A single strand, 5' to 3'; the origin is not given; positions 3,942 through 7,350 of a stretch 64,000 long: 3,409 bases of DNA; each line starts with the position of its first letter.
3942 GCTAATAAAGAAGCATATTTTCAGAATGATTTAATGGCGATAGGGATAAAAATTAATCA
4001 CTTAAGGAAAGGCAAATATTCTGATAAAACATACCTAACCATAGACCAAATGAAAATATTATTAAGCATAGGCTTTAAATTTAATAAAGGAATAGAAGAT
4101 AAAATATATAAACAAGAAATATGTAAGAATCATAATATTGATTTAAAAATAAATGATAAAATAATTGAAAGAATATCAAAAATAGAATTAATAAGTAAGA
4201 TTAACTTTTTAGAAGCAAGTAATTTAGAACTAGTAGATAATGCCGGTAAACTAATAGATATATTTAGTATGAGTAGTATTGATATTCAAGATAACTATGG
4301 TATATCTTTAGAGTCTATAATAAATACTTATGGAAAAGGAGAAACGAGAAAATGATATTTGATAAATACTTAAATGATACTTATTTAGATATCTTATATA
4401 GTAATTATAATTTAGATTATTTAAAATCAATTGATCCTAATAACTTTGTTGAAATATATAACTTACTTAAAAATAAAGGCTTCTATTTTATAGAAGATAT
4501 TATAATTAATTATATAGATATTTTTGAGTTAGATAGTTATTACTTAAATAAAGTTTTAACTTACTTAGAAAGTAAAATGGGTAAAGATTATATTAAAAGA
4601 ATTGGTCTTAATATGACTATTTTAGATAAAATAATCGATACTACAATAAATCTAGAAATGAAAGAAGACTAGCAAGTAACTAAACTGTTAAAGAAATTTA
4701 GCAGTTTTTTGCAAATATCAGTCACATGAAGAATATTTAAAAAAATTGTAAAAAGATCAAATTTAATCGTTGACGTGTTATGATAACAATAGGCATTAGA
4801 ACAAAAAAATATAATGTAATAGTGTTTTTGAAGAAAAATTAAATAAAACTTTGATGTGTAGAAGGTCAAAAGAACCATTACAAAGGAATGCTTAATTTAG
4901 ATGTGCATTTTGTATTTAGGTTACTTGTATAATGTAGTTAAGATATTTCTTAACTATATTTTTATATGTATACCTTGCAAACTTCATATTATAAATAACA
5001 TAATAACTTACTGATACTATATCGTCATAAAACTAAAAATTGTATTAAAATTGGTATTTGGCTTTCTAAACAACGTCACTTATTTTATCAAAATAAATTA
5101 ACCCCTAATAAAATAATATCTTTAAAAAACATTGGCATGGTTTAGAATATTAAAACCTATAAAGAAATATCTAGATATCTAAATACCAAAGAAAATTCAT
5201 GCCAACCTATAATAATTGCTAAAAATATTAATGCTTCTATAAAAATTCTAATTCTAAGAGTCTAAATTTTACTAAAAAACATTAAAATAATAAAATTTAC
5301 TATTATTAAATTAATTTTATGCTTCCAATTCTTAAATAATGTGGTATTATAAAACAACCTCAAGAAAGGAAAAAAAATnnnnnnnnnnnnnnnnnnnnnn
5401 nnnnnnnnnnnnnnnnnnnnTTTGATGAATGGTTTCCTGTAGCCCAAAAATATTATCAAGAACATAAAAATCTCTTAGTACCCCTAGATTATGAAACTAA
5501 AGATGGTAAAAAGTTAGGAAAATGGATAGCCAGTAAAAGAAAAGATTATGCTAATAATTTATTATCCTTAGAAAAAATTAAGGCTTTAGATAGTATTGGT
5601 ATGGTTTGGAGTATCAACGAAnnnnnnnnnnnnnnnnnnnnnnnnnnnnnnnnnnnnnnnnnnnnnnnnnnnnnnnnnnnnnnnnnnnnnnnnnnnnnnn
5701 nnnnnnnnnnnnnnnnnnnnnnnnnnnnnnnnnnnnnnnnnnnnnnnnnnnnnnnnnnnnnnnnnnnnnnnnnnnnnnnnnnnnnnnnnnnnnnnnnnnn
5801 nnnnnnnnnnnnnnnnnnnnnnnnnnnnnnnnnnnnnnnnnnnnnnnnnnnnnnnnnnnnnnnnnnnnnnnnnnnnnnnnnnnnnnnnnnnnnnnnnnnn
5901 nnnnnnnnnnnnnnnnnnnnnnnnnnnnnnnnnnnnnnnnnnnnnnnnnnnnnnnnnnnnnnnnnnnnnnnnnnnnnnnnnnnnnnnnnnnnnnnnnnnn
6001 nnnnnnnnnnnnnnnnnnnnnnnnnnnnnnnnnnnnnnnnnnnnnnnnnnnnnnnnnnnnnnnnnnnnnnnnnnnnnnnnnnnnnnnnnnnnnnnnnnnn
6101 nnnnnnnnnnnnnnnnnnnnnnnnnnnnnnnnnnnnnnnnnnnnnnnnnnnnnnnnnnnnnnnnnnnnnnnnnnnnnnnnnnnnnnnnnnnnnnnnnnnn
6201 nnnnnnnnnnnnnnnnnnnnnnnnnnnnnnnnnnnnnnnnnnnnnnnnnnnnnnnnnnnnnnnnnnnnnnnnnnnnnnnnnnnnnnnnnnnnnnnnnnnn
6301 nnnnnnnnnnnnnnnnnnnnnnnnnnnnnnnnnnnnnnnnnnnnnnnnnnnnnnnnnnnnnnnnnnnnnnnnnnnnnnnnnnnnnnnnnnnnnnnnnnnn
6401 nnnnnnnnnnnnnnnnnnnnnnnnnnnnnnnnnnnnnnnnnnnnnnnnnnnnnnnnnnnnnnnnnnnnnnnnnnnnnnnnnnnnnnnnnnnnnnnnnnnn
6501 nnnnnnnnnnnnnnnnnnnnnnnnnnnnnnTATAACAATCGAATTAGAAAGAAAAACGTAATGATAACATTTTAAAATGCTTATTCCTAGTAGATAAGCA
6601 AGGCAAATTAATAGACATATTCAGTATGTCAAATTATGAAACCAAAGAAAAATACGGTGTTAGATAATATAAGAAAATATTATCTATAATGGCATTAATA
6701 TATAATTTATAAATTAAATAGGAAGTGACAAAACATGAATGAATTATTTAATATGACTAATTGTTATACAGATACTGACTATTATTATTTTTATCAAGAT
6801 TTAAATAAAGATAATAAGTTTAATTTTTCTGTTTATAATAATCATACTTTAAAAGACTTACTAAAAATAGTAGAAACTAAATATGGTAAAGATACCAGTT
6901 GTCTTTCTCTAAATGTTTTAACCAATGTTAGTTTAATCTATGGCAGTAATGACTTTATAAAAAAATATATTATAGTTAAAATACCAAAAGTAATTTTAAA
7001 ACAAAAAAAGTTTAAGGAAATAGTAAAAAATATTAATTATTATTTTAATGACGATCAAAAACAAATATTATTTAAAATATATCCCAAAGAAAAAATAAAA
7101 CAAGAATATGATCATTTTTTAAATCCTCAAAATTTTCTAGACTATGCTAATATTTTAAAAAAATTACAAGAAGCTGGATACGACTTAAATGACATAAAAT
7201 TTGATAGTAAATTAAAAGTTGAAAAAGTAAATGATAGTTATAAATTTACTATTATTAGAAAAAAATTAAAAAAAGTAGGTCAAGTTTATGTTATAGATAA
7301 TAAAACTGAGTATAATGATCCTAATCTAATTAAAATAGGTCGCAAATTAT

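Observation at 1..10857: Multigene cluster of HA-repeat and HA-like-repeat proteins that all share one ~75-aa C-terminal module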

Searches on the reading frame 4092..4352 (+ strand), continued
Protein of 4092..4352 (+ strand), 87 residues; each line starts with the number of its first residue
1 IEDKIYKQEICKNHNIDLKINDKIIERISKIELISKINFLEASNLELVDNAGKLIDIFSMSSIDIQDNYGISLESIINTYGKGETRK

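Call 74: search_solved_structures(query=A6, max_evalue=0.000001, show_alignments=1)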
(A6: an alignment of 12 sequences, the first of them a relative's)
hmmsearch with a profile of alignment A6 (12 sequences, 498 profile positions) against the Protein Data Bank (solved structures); distinct sequences matched with E-value up to 0.000001: 1.
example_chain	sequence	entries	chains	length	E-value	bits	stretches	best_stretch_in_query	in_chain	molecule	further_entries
7clg_A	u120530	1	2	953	4.5e-16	61.9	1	332-418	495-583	Putative helicase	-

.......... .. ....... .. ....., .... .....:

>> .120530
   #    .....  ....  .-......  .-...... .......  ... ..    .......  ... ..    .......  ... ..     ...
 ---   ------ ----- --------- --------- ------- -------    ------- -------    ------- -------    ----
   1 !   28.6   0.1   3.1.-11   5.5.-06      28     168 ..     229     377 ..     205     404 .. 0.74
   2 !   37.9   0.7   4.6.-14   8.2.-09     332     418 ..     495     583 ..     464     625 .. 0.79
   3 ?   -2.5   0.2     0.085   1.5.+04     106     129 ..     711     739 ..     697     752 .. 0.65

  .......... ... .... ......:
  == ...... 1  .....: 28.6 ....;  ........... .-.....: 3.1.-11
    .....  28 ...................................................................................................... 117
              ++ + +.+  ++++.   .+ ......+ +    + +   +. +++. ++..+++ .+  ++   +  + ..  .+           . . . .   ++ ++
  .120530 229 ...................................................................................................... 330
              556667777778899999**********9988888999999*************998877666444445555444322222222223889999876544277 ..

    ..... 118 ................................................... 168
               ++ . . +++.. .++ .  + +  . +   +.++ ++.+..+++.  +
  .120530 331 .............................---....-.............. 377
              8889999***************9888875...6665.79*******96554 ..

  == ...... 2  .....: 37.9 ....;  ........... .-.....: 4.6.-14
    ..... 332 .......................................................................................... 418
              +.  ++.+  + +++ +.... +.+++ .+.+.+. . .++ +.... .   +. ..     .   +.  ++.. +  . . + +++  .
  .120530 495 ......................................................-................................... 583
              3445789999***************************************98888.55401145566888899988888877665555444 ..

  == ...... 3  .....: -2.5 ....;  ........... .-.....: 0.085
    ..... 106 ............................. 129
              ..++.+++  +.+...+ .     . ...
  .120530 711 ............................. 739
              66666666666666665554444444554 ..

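Call 81: search_protein_families(library=phrogs, proteins=[window:4092-4352:+, L045:7181-10234:+], max_evalue=0.01)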
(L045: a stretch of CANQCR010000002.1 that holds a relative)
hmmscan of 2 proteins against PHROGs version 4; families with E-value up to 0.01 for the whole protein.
window:4092-4352:+ (87 aa): 0 families

L045:7181-10234:+ (1018 aa): 6 families
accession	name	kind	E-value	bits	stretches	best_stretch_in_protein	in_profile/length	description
phrog_16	-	DNA, RNA and nucleotide metabolism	2.6e-20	73.3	1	15-523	266-682/986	DNA helicase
phrog_2724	-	unknown function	1.4e-05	26.5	1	391-425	44-78/83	-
phrog_7433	-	unknown function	7.2e-05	23.8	0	818-833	5-20/75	-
phrog_2250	-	unknown function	0.0022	19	1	387-425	122-160/168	-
phrog_3281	-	DNA, RNA and nucleotide metabolism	0.0053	18.1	0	387-427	62-102/107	endonuclease VII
phrog_390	-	transcription regulation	0.0068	17.8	0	392-425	60-93/97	Arc-like repressor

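Call 88: search_protein_families(library=pfam, alignment_id=A8, max_evalue=0.00001)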
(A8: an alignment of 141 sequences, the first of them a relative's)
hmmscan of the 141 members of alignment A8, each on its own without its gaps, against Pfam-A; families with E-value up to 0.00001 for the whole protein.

A. member 1, L006:52-741:+ (230 aa): 0 families

B. families by the number of members that match (of 141 scanned): 127 families (the first 25 are shown)
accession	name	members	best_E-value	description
PF00005.33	ABC_tran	8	2.9e-33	ABC transporter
PF13304.12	AAA_21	6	2.1e-15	AAA domain, putative AbiEii toxin, Type IV TA system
PF08843.17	AbiEii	3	1.4e-29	Nucleotidyl transferase AbiEii toxin, Type IV TA system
PF01841.26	Transglut_core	3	5.7e-09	Transglutaminase-like superfamily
PF02463.25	SMC_N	3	6.2e-08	RecF/RecN/SMC N terminal domain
PF07454.18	SpoIIP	2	2.9e-56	Stage II sporulation protein P (SpoIIP)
PF03432.20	Relaxase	2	5e-36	MobA/VirD2-like, nuclease domain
PF00239.26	Resolvase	2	6.3e-34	Resolvase, N terminal domain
PF04055.27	Radical_SAM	2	3e-32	Radical SAM superfamily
PF07508.19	Recombinase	2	1.2e-20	Recombinase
PF02687.27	FtsX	2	1.4e-14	FtsX-like permease C-terminal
PF01966.28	HD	2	1.3e-13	HD domain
PF07685.20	GATase_3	2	6e-10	CobB/CobQ-like glutamine amidotransferase domain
PF01795.25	Methyltransf_5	1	3.5e-116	MraW methylase family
PF18723.6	HMUDK_hel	1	2.8e-106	5-hmdU DNA kinase, helical domain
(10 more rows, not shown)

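Call 89: search_protein_families(library=padloc, alignment_id=A8, max_evalue=1e-10)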
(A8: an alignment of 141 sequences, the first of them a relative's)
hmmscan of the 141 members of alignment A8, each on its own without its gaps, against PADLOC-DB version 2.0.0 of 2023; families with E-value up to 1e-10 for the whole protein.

A. member 1, L006:52-741:+ (230 aa): 7 families
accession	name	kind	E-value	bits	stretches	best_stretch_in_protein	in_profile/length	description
PDLC02230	AbiEi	-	1.1e-62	209.1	1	37-225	4-190/192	AbiEi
PDLC02241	AbiEi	-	3.8e-31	106.4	1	37-223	16-193/199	AbiEi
PDLC02272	AbiEi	-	2e-30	104.1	1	44-218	23-188/200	AbiEi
PDLC02240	AbiEi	-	2.9e-21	74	1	55-219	37-205/216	AbiEi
PDLC02274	AbiEi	-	1.3e-17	62.2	1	57-219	39-205/217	AbiEi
PDLC02255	AbiEi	-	3.5e-13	47.5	1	45-185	26-159/186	AbiEi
PDLC02267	AbiEi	-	5e-13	47.1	1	30-196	15-177/252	AbiEi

B. families by the number of members that match (of 141 scanned): 156 families (the first 25 are shown)
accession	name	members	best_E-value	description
PDLC04135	mad3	8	8.3e-35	mads_3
PDLC04140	mad8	5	8.3e-15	mads_8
PDLC02980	AriA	4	5.6e-16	-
PDLC02293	AbiEii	3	1.2e-102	AbiEii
PDLC02230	AbiEi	3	4.5e-63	AbiEi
PDLC02241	AbiEi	3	1e-31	AbiEi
PDLC02272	AbiEi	3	1.6e-30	AbiEi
PDLC02296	AbiEii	3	5.2e-23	AbiEii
PDLC02313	AbiEii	3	1.4e-21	AbiEii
PDLC02240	AbiEi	3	2.5e-21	AbiEi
PDLC02323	AbiEii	3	3.4e-19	AbiEii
PDLC02274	AbiEi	3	4.8e-18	AbiEi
PDLC02914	ATPase-Toprim_I-B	3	2.7e-16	-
PDLC02304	AbiEii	3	7.7e-16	AbiEii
PDLC02307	AbiEii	3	6.1e-14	AbiEii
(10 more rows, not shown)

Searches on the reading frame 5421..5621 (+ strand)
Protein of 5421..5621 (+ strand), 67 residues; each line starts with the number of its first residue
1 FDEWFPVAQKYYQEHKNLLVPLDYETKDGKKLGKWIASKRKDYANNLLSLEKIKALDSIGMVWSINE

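Call 47: search_solved_structures(query=A4, max_evalue=1, show_alignments=1)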
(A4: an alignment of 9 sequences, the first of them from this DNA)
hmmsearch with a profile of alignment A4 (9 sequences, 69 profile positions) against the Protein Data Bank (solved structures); distinct sequences matched with E-value up to 1: 27.
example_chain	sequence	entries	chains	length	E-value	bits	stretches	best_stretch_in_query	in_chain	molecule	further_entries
2kta_A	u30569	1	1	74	5.1e-06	29.6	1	12-67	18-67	Putative helicase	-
1mij_A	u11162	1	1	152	0.084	16.1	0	5-27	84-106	Protein prospero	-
1xpx_A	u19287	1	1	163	0.11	15.7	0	5-27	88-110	Protein prospero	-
9uh3_U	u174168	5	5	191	0.14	15.3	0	24-66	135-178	Fucoxanthin chlorophyll a/c binding protein I (FCPI-1)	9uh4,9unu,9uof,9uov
6v39_r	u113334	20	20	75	0.19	14.9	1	14-60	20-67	30S ribosomal protein S18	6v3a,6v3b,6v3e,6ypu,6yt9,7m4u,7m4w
6o9k_r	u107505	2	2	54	0.2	14.9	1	17-55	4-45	30S ribosomal protein S18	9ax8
2ykr_R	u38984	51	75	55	0.21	14.8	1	17-55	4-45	30S RIBOSOMAL PROTEIN S18 | Small ribosomal subunit protein bS18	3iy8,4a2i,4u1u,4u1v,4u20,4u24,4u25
4v6y_AR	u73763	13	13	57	0.22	14.7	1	17-55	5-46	30S ribosomal protein S18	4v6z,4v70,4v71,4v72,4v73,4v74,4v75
5tph_A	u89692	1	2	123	0.27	14.4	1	5-36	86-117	de novo NTF2 homodimer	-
5vyd_A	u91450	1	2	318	0.28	14.4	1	19-52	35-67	Phosphodiesterase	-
7d7p_A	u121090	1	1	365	0.29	14.3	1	19-52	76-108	Phosphodiesterase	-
5u35_A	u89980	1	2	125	0.29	14.3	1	5-36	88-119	De novo NTF2 with large cavity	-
23wi_r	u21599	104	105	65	0.3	14.3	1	17-55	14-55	Small ribosomal subunit protein bS18 | 30S ribosomal protein S18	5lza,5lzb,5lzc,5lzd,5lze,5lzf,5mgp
6c4i_r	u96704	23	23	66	0.31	14.3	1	17-54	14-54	30S ribosomal protein S18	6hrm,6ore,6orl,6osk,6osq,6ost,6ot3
7nbu_R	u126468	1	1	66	0.32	14.2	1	17-54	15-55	30S ribosomal protein S18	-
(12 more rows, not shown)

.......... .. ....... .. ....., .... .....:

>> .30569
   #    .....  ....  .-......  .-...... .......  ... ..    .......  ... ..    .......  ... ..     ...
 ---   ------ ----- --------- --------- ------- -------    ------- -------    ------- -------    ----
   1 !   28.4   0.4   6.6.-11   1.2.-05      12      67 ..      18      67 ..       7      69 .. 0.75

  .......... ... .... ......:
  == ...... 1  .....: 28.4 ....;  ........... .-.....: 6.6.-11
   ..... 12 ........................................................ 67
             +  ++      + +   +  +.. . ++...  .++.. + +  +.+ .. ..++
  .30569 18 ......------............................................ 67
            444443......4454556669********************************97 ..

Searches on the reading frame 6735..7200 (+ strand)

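Call 15: search_protein_families(library=pfam, proteins=[window:6735-7200:+], max_evalue=1)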
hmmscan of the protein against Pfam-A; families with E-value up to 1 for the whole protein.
window:6735-7200:+ (155 aa): 3 families
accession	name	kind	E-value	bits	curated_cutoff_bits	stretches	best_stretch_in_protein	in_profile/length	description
PF21109.2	Stonustoxin_helical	-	0.0021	18.6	27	1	69-130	11-72/96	Stonustoxin helical domain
PF21956.1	DUF6922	-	0.04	13.8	27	1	91-124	18-51/52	Family of unknown function (DUF6922)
PF18662.7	HTH_56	-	0.1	13.1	26.2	1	96-149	14-78/111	Cch helix turn helix domain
